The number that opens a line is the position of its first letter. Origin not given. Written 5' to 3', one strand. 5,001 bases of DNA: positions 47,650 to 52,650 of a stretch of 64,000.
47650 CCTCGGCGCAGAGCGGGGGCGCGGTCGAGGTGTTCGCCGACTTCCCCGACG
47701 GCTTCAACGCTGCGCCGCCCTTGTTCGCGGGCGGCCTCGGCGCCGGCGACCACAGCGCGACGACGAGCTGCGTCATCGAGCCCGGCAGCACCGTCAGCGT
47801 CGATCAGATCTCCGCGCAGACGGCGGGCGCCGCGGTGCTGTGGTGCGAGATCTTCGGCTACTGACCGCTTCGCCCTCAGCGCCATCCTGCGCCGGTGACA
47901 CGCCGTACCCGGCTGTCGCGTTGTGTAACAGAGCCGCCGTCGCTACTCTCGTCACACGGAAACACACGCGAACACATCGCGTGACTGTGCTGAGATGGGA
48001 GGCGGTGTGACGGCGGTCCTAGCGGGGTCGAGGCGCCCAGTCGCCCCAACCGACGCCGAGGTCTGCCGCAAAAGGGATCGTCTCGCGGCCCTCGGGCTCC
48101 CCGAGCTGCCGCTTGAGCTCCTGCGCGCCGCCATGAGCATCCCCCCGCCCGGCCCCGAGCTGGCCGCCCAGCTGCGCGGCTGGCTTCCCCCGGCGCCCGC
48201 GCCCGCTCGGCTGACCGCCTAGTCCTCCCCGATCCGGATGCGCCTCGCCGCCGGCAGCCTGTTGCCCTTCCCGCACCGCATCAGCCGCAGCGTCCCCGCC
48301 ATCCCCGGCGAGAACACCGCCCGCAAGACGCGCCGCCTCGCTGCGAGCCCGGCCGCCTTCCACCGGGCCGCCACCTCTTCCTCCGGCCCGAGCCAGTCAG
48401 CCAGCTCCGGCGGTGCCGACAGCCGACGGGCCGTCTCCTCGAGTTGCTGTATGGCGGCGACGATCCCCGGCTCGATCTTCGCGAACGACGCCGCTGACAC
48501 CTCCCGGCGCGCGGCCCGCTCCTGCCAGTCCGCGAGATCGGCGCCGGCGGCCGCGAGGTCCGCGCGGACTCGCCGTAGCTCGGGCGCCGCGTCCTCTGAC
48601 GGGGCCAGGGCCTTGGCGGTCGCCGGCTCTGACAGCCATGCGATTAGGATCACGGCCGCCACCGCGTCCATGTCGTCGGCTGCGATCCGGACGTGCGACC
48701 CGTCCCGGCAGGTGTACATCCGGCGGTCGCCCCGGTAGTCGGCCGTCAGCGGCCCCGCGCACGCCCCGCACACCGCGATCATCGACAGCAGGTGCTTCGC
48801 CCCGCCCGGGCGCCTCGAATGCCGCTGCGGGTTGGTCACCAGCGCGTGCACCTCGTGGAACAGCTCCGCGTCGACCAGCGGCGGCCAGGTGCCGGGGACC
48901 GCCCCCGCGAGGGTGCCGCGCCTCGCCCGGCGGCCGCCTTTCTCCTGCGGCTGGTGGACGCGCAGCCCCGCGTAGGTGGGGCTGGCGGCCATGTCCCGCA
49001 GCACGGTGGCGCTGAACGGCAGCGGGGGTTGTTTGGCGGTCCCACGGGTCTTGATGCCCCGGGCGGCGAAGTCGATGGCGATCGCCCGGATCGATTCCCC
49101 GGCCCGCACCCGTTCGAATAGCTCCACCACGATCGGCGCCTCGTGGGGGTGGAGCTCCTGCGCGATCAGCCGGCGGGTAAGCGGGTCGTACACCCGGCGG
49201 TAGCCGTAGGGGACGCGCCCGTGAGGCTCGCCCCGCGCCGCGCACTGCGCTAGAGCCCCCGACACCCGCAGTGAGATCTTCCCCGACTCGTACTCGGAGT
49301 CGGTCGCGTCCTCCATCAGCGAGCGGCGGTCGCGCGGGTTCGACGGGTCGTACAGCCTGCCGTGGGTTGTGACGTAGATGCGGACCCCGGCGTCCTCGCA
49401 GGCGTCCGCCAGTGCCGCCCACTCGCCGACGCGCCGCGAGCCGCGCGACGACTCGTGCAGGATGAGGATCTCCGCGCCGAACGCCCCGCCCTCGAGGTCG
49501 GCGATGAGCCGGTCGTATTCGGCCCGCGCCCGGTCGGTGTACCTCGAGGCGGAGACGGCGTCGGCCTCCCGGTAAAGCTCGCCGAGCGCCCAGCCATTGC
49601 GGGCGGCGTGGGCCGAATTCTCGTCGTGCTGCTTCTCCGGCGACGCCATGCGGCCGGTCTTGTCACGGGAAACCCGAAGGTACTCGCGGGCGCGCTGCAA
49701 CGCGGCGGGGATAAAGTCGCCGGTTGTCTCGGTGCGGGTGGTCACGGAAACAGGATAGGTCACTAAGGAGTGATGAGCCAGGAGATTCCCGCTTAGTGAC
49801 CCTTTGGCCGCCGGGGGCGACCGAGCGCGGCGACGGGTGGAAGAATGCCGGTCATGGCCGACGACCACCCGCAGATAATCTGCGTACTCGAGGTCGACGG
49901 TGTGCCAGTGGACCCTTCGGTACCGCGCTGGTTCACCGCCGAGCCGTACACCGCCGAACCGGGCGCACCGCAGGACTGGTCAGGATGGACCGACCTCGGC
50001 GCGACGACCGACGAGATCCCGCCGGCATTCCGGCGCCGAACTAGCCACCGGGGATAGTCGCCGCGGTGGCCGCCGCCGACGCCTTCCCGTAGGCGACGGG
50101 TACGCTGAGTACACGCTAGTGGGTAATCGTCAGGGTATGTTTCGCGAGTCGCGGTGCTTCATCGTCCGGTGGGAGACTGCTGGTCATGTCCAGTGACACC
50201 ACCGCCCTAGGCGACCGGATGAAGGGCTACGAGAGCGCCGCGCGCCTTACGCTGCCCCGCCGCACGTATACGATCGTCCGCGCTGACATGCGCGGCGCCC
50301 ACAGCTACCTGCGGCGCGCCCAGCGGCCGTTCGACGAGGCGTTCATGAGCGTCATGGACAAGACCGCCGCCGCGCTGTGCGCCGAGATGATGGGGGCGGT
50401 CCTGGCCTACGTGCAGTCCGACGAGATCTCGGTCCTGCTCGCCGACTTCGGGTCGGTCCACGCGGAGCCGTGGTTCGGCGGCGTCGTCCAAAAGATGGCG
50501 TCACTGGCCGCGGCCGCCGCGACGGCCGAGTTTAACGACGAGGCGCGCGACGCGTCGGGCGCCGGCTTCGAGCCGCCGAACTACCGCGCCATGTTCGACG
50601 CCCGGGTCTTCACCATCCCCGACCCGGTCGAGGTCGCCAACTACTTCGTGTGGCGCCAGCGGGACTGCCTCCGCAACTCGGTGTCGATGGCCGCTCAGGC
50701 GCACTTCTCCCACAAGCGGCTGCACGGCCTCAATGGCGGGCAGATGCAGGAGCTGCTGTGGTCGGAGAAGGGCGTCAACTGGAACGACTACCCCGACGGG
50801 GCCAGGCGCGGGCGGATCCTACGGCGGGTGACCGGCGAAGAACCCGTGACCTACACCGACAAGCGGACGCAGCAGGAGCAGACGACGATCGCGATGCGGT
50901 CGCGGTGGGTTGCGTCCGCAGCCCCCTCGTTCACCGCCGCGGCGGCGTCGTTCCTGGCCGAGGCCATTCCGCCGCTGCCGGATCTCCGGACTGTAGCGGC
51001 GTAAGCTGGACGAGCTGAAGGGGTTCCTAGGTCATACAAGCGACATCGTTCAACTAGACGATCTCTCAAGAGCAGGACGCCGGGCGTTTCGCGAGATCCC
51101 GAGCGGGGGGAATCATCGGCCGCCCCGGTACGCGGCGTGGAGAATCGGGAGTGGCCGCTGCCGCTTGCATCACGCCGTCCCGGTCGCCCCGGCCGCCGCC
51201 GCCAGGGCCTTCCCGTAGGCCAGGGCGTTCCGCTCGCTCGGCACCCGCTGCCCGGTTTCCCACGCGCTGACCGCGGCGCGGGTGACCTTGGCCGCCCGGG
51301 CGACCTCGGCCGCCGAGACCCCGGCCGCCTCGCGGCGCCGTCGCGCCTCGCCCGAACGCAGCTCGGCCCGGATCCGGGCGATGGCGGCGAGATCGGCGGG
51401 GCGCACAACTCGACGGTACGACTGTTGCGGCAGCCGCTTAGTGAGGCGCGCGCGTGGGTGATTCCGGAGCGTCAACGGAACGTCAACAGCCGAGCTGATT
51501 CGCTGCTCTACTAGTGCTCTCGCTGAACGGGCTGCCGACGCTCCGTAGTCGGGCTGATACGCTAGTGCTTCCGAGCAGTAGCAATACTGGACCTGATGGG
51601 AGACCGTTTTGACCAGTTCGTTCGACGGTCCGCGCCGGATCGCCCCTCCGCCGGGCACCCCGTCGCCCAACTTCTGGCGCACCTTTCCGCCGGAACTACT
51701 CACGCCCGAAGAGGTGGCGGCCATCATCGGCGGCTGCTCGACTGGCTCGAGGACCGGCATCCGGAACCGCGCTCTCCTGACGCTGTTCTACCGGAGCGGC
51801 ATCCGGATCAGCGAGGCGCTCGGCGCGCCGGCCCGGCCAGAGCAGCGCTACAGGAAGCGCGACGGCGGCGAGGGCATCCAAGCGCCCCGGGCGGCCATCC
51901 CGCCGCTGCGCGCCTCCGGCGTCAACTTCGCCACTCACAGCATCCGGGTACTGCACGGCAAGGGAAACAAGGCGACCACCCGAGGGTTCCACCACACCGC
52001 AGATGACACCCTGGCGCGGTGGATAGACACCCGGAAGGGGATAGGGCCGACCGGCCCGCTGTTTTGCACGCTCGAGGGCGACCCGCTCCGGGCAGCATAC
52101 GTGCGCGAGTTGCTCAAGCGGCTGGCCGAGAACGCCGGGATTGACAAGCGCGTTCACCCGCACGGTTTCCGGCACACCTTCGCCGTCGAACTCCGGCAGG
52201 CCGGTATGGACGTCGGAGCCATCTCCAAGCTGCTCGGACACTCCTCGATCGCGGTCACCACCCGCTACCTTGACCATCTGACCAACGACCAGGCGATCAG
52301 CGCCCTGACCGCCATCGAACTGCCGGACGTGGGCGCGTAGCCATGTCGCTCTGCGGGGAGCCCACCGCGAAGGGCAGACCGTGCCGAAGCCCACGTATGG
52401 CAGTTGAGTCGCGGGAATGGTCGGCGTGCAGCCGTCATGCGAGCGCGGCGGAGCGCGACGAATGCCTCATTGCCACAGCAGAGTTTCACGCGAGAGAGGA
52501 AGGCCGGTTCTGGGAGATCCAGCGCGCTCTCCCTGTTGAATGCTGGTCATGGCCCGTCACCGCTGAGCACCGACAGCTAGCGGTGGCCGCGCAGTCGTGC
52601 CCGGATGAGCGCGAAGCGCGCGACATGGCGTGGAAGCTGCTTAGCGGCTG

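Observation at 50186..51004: Phage-borne Thg1-like 3'-5' nucleotidyltransferase next to the integrase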

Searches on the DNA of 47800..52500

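Call 30: search_rna_families(source=window, start=47800, end=52500, threshold=evalue, max_evalue=1)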
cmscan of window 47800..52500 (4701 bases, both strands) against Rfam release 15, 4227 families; matches with E-value up to 1: 1.
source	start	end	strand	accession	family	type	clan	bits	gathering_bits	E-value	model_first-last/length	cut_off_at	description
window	49111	49152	-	RF03537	Flavi_TBFV_SL6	Cis-reg;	-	20.4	38.3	0.12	1-45/45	no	Tick-borne Flavivirus short stem-loop SL6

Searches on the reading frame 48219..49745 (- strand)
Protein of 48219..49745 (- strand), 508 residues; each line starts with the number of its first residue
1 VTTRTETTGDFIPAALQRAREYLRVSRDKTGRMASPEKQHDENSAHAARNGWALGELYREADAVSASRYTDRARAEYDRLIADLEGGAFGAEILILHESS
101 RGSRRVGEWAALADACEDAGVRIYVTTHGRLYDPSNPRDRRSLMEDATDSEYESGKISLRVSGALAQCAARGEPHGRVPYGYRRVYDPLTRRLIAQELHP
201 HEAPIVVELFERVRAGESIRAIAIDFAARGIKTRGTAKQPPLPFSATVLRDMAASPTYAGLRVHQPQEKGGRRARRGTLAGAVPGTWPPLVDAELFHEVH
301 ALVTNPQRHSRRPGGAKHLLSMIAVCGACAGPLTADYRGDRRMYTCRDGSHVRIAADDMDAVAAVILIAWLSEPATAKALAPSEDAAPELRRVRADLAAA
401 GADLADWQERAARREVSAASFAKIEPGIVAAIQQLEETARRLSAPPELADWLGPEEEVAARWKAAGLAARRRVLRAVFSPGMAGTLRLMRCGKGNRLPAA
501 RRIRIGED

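Call 31: find_related_loci(query=window:48219-49745:-, collection=viral_contigs, flank=6000)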
Query window:48219-49745:- (508 aa) in viral_contigs; peptide patterns used: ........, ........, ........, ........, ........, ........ (x = any residue, [..] = any of these).
4 stretches matched a pattern, but none encodes a relative of the query by tblastn (E <= 1e-3).

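Call 61: find_related_loci(query=window:48219-49745:-, collection=metagenome_contigs, flank=6000)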
Query window:48219-49745:- (508 aa) in metagenome_contigs; peptide patterns used: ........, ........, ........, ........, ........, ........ (x = any residue, [..] = any of these).
141 stretches matched a pattern, but none encodes a relative of the query by tblastn (E <= 1e-3).

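Call 62: find_homologous_proteins(query=window:48219-49745:-, max_evalue=1e-30)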
Query window:48219-49745:- (508 aa): 420 proteins with E <= 1e-30 among 8000 candidates; the best 120 are listed.
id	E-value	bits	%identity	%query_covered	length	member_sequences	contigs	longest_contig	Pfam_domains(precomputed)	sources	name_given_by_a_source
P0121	0.0e+0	1116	100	100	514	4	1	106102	PF07508.20,PF00239.27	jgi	jgi:DNA invertase Pin-like site-specific DNA recombinase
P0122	2.5e-182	625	60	96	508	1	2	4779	PF07508.20,PF00239.27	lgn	-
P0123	1.9e-181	622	60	98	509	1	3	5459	PF07508.20,PF00239.27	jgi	jgi:site-specific DNA recombinase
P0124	4.3e-171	588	59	97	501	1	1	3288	PF07508.20,PF00239.27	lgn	-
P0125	2.0e-169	583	58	96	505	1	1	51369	PF07508.20,PF00239.27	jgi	jgi:site-specific DNA recombinase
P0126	4.6e-167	575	57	96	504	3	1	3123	PF07508.20,PF00239.27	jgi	jgi:DNA invertase Pin-like site-specific DNA recombinase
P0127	5.1e-167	575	57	96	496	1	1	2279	PF07508.20,PF00239.27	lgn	-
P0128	1.6e-160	553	59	96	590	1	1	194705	PF07508.20,PF00239.27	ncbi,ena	-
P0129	4.7e-159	548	56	96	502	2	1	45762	PF07508.20,PF00239.27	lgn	-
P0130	1.5e-158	547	57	93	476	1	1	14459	PF07508.20,PF00239.27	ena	-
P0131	1.2e-157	544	57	96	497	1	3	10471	PF07508.20,PF00239.27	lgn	-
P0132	1.2e-154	534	56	96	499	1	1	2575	PF07508.20,PF00239.27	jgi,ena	-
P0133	4.0e-154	532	54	96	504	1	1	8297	PF07508.20,PF00239.27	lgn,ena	-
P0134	3.9e-153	529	57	93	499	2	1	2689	PF07508.20,PF00239.27,PF13408.13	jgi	jgi:DNA invertase Pin-like site-specific DNA recombinase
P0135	1.6e-152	527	55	96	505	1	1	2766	PF07508.20,PF00239.27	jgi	jgi:DNA invertase Pin-like site-specific DNA recombinase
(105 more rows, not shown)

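Call 63: find_encoding_contigs(protein=P0125, flank=6000, max_places=1)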
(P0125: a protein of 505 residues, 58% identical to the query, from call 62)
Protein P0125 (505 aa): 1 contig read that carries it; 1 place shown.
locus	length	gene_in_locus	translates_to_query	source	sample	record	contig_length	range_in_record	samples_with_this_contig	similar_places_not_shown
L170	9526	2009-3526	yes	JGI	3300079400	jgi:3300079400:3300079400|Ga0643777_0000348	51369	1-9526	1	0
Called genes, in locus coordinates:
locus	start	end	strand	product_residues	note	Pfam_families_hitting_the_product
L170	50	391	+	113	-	-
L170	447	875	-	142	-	-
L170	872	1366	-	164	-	PF00589:Phage_integrase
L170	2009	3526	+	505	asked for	PF00239:Resolvase, PF07508:Recombinase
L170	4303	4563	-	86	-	-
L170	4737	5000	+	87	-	-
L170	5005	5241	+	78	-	-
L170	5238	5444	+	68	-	-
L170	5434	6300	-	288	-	PF01183:Glyco_hydro_25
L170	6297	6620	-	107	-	PF07885:Ion_trans_2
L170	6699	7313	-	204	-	-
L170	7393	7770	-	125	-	-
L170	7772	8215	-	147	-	-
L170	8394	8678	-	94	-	PF20137:BubE (weak)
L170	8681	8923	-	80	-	-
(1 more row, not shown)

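Call 64: find_encoding_contigs(protein=P0129, flank=6000, max_places=1)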
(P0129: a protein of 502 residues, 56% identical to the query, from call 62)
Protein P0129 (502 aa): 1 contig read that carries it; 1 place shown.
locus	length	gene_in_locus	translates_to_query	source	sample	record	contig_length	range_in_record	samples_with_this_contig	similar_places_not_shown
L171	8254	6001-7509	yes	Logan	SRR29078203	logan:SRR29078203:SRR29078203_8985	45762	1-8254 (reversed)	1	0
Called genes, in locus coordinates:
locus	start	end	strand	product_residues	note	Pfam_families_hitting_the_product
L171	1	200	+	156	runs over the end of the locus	-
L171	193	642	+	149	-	-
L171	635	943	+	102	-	-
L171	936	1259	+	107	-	-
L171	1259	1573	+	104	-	-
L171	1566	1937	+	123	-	-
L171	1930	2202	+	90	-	-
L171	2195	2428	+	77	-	-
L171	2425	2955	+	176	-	PF11969:DcpS_C (faint), PF01230:HIT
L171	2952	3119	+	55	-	-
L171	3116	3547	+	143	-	-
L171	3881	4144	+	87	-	-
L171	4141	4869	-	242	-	-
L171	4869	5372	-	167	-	PF00589:Phage_integrase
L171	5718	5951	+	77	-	PF13560:HTH_31, PF01381:HTH_3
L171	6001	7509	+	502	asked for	PF00239:Resolvase, PF07508:Recombinase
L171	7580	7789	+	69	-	-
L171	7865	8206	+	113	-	-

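Call 71: find_encoding_contigs(protein=P0121, flank=10000, max_places=4)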
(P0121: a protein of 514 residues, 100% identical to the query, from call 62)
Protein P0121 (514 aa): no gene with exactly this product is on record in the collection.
